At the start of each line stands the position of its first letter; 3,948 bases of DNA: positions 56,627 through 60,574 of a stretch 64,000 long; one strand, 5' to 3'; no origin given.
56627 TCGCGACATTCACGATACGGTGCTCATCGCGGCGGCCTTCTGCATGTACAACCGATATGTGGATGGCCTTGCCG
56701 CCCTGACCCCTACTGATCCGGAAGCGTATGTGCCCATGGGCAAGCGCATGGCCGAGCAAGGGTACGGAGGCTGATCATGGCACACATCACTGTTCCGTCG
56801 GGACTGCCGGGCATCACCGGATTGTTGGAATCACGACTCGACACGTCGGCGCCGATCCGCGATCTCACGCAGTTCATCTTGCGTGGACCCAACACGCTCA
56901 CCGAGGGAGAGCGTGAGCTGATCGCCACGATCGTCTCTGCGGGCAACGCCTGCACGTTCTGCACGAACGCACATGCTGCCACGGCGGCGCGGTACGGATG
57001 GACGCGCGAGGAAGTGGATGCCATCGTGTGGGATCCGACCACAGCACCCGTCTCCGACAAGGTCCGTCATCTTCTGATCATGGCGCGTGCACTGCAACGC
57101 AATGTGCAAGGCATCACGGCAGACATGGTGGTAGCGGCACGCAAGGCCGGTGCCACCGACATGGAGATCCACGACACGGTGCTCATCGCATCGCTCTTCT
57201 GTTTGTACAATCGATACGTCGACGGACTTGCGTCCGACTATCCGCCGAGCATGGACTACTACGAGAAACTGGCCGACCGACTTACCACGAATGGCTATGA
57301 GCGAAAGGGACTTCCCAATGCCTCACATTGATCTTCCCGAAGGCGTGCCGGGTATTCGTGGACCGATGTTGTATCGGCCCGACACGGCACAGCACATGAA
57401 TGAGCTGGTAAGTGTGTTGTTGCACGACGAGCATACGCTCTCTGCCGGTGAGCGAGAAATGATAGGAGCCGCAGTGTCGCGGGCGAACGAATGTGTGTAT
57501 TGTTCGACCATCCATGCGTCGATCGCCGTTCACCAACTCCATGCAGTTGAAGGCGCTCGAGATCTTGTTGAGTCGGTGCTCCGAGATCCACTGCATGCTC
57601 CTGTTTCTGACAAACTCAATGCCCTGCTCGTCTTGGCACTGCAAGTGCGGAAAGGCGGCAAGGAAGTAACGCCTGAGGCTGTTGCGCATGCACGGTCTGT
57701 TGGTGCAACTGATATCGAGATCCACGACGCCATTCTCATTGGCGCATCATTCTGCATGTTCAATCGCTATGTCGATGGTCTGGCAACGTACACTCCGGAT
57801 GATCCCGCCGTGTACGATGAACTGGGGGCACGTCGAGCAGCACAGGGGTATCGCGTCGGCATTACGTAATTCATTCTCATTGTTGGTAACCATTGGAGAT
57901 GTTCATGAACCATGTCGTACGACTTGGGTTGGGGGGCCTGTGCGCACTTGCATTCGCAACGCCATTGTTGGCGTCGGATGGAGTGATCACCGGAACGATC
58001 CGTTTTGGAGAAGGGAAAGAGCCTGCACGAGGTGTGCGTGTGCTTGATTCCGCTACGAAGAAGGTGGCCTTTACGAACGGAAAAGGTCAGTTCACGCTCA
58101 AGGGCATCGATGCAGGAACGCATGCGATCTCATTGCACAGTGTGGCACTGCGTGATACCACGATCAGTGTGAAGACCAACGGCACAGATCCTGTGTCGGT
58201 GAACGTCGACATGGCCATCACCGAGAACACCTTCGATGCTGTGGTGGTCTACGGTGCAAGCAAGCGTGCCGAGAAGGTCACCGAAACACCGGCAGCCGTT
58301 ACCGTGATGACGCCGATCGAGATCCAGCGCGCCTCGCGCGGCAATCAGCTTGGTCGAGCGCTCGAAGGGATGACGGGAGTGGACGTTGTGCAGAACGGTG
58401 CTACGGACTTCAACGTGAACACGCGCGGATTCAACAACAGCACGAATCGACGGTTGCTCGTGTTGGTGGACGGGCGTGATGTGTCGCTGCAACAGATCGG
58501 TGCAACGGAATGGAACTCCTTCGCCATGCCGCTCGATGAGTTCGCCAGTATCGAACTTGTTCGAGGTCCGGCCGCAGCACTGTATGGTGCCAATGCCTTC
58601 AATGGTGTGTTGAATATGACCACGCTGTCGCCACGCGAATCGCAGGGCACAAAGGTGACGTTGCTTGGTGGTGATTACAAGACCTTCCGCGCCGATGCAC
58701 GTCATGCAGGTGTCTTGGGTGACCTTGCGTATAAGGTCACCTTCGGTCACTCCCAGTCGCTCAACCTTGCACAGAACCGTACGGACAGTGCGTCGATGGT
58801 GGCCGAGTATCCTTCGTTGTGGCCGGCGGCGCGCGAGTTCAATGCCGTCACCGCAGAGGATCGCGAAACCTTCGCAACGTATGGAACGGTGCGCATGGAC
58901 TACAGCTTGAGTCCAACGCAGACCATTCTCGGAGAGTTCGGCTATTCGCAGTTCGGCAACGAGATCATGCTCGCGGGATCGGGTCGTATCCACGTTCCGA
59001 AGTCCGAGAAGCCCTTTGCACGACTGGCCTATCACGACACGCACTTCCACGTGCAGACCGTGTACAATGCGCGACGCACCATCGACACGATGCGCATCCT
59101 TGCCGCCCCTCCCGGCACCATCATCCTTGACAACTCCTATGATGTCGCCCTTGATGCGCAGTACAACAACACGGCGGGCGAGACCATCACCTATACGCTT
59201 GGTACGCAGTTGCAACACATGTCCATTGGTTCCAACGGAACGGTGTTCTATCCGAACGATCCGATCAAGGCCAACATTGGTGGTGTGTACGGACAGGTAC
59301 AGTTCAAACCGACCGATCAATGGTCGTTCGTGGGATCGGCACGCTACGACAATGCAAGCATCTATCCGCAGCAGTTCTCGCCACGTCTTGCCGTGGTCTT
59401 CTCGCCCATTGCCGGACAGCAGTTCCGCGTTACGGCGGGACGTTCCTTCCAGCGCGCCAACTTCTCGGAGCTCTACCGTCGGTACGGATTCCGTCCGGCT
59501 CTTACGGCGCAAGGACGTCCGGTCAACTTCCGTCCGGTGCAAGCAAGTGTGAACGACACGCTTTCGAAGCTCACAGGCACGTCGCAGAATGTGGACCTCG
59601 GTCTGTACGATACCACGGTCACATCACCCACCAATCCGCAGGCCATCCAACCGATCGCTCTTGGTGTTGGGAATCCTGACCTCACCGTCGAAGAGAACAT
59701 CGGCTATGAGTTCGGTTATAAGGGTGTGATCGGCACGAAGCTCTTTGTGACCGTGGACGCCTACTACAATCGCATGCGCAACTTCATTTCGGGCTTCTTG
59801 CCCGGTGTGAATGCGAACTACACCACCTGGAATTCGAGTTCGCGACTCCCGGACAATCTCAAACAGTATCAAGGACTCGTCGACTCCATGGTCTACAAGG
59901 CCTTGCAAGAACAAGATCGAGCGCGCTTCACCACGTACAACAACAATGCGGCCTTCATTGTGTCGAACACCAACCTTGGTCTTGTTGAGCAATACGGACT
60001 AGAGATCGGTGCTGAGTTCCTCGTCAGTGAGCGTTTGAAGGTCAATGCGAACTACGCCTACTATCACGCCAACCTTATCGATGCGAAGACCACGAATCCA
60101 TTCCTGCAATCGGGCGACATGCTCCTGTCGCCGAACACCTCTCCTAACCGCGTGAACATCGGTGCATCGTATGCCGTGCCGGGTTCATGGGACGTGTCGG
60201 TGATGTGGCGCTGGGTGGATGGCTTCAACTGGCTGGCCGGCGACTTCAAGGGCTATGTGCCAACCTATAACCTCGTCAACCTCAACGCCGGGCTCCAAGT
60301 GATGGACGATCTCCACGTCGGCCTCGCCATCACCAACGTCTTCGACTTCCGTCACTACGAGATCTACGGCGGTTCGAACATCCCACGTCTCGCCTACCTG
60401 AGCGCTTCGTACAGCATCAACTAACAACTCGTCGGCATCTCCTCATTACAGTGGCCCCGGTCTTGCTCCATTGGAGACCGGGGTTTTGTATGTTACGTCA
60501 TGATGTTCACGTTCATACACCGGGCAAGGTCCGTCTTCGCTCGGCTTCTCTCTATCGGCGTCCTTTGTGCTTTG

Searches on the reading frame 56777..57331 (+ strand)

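Call 22: search_protein_families(library=pfam, proteins=[window:56777-57331:+], max_evalue=0.01)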
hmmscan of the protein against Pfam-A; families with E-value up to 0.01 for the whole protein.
window:56777-57331:+ (184 aa): 1 family
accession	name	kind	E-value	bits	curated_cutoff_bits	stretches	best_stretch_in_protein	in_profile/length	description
PF02627.25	CMD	-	3.4e-14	53.1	23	2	30-103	10-82/84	Carboxymuconolactone decarboxylase family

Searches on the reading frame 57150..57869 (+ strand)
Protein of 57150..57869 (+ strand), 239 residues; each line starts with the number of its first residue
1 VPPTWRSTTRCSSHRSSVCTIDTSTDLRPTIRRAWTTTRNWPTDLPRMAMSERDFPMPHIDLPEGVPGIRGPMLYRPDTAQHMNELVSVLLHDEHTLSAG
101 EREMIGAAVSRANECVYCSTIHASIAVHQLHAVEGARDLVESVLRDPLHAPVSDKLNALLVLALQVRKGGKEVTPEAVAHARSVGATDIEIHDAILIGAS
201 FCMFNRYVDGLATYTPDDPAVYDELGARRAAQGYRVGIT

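Call 22: search_protein_families(library=pfam, proteins=[window:57150-57869:+], max_evalue=0.01)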
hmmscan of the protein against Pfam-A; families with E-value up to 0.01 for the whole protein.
window:57150-57869:+ (239 aa): 1 family
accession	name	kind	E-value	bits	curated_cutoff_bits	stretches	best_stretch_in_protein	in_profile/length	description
PF02627.25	CMD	-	4.3e-11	43.1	23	1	77-128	1-51/84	Carboxymuconolactone decarboxylase family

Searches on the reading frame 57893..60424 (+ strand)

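Call 22: search_protein_families(library=pfam, proteins=[window:57893-60424:+], max_evalue=0.01)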
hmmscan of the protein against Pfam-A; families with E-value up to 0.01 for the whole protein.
window:57893-60424:+ (843 aa): 6 families
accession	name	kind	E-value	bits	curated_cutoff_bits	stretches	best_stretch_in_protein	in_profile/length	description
PF00593.30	TonB_dep_Rec_b-barrel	-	9.2e-30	105.3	27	1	378-816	84-436/436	TonB dependent receptor-like, beta-barrel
PF07715.20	Plug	-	1e-18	68.2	23.9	1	129-239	2-107/107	TonB-dependent Receptor Plug Domain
PF13715.12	CarbopepD_reg_2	-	1.5e-09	38.2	32.2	1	32-119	1-88/88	CarboxypepD_reg-like domain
PF14905.12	OMP_b-brl_3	-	7.9e-05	22.3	27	1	589-823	205-380/408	Outer membrane protein beta-barrel family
PF13620.12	CarboxypepD_reg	-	0.00037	21.2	32.3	1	32-107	2-81/82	Carboxypeptidase regulatory-like domain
PF09430.16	EMC7_beta-sandw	-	0.0049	17.5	26.6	0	52-125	15-87/122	ER membrane protein complex subunit 7, beta-sandwich domain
